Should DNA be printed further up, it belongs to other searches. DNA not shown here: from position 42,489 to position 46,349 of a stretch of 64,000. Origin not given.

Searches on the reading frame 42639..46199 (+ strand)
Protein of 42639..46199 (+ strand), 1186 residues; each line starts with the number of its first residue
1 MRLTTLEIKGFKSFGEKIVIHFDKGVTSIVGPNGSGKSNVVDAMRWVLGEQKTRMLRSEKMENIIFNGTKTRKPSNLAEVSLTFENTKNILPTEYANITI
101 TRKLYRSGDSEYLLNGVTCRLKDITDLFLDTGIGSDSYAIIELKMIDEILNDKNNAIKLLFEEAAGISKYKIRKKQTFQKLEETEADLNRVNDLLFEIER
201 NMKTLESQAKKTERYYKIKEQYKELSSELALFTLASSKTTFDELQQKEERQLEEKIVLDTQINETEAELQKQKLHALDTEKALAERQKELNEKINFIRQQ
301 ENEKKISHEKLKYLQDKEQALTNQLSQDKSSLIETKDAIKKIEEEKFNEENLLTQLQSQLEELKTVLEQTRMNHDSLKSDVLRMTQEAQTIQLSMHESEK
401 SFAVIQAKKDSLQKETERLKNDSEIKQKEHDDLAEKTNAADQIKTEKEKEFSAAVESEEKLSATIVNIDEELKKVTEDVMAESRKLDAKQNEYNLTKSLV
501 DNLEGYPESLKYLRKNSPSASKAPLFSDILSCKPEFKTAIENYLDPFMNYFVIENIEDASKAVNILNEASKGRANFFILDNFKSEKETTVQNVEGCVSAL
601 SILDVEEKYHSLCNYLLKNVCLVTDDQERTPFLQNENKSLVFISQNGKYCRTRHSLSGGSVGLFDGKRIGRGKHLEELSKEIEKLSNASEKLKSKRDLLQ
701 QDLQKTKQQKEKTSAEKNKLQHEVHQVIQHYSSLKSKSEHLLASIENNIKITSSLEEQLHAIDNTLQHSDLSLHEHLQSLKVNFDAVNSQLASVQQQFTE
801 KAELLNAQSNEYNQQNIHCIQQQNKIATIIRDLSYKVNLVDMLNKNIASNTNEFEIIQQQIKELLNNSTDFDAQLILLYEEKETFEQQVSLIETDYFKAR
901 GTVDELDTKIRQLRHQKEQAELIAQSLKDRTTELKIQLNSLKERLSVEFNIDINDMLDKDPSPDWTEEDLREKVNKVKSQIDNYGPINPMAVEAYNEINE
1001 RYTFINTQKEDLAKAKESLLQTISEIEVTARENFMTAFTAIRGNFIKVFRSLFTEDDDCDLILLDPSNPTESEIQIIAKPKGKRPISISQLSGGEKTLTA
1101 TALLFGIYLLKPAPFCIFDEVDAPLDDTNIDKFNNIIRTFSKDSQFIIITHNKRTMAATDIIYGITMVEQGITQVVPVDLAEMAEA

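Call 82: search_protein_families(library=pfam, proteins=[window:42639-46199:+], max_evalue=0.00001)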
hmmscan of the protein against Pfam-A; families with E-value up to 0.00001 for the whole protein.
window:42639-46199:+ (1186 aa): 6 families
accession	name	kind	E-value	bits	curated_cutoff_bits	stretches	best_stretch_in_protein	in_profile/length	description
PF02463.25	SMC_N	-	3.2e-57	193.9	40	1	3-1173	2-219/220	RecF/RecN/SMC N terminal domain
PF06470.18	SMC_hinge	-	1e-15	58.6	22.5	1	527-625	9-108/116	SMC proteins Flexible Hinge Domain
PF13175.12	AAA_15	-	2.2e-14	54.3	32.1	1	1-310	1-277/374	AAA ATPase domain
PF13304.12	AAA_21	-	7e-11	43.2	27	0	26-56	1-26/304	AAA domain, putative AbiEii toxin, Type IV TA system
PF13555.12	AAA_29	-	5.1e-07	29.8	27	1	10-52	8-50/61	P-loop containing region of AAA domain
PF13476.12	AAA_23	-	8.7e-06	26.9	27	1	6-325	2-200/201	AAA domain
